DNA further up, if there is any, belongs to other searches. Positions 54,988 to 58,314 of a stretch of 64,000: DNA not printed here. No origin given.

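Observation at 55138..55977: PPK1 has a ~280-aa acidic/Pro-rich C-terminal extension ending in a MinD-like membrane-targeting helix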

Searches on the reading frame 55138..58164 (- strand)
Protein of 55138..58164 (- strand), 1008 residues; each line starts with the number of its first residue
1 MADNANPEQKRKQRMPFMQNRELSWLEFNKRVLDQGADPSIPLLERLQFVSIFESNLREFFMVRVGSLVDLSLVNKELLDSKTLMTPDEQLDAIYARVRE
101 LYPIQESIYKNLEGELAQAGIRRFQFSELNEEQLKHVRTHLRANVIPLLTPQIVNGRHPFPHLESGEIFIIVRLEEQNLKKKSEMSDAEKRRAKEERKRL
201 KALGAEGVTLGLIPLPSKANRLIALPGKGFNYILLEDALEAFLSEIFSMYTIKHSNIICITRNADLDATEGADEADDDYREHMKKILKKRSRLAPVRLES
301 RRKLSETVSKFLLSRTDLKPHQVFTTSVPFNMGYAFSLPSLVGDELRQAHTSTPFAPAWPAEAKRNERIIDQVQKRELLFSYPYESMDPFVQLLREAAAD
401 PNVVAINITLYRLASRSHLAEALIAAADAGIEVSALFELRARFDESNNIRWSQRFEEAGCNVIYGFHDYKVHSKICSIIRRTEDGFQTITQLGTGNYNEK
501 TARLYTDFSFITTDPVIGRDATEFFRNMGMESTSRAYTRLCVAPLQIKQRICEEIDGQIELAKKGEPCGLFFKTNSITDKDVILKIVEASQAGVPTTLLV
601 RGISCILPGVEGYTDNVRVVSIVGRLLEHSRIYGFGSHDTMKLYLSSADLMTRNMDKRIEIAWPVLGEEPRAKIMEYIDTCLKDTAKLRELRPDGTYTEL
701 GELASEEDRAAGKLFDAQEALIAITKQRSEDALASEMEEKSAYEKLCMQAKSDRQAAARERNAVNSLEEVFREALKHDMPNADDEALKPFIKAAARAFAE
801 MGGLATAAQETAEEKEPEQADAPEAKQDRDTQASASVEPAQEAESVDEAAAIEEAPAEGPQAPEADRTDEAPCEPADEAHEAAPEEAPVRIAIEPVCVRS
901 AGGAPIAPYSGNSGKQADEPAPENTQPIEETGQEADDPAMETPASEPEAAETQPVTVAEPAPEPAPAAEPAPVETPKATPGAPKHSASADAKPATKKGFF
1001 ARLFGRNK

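Call 3: search_protein_families(library=pfam, proteins=[window:55138-58164:-], max_evalue=0.1)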
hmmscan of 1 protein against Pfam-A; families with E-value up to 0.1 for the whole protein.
window:55138-58164:- (1008 aa): 5 families
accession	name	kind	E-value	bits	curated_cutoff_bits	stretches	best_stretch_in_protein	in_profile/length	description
PF17941.7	PP_kinase_C_1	-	9.2e-63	211.2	25.7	1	369-530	2-163/167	Polyphosphate kinase C-terminal domain 1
PF13090.12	PP_kinase_C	-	5.1e-55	186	25.8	1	540-703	1-164/172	Polyphosphate kinase C-terminal domain 2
PF02503.22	PP_kinase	-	8.6e-43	146.6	31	1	132-338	1-183/183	Polyphosphate kinase middle domain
PF13089.11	PP_kinase_N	-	1e-31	109.9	23.8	1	19-122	2-105/107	Polyphosphate kinase N-terminal domain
PF13091.12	PLDc_2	-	4.1e-07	30.3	27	1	406-527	12-130/132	PLD-like domain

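Call 4: search_protein_families(library=ncbifam, proteins=[window:55138-58164:-], max_evalue=0.1)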
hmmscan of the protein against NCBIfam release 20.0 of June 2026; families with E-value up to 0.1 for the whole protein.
window:55138-58164:- (1008 aa): 12 families
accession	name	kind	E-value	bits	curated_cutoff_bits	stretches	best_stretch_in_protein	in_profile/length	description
NF003927.0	PRK05443.3-6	equivalog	6.9e-250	831.3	1042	1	14-741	3-695/717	RNA degradosome polyphosphate kinase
TIGR03705.1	poly_P_kin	equivalog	3.7e-207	689.9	465.85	2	208-707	166-663/673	polyphosphate kinase 1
NF003921.0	PRK05443.2-2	subfamily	8.2e-205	682.3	701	1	8-730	13-699/707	RNA degradosome polyphosphate kinase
NF003920.0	PRK05443.2-1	equivalog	1.7e-197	658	935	1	14-741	8-705/719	RNA degradosome polyphosphate kinase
NF003919.0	PRK05443.1-4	equivalog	8.8e-168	559.8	908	2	209-732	192-718/730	RNA degradosome polyphosphate kinase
NF003918.0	PRK05443.1-2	subfamily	2.2e-166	555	691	2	209-711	184-685/697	RNA degradosome polyphosphate kinase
NF003922.0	PRK05443.2-3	equivalog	2.7e-159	531.5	981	1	17-729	51-732/735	RNA degradosome polyphosphate kinase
NF003924.0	PRK05443.3-2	equivalog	4.8e-158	527.6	1058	2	206-731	171-684/699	RNA degradosome polyphosphate kinase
NF003917.0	PRK05443.1-1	subfamily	2.4e-126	422.9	470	2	211-691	170-652/689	RNA degradosome polyphosphate kinase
NF003923.0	PRK05443.3-1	equivalog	2.8e-121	406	1116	1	20-687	9-653/692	RNA degradosome polyphosphate kinase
NF003926.0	PRK05443.3-4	equivalog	5.6e-112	375.3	1391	2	205-701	164-655/675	RNA degradosome polyphosphate kinase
NF003925.0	PRK05443.3-3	equivalog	2e-98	330.3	707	1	9-696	4-660/688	RNA degradosome polyphosphate kinase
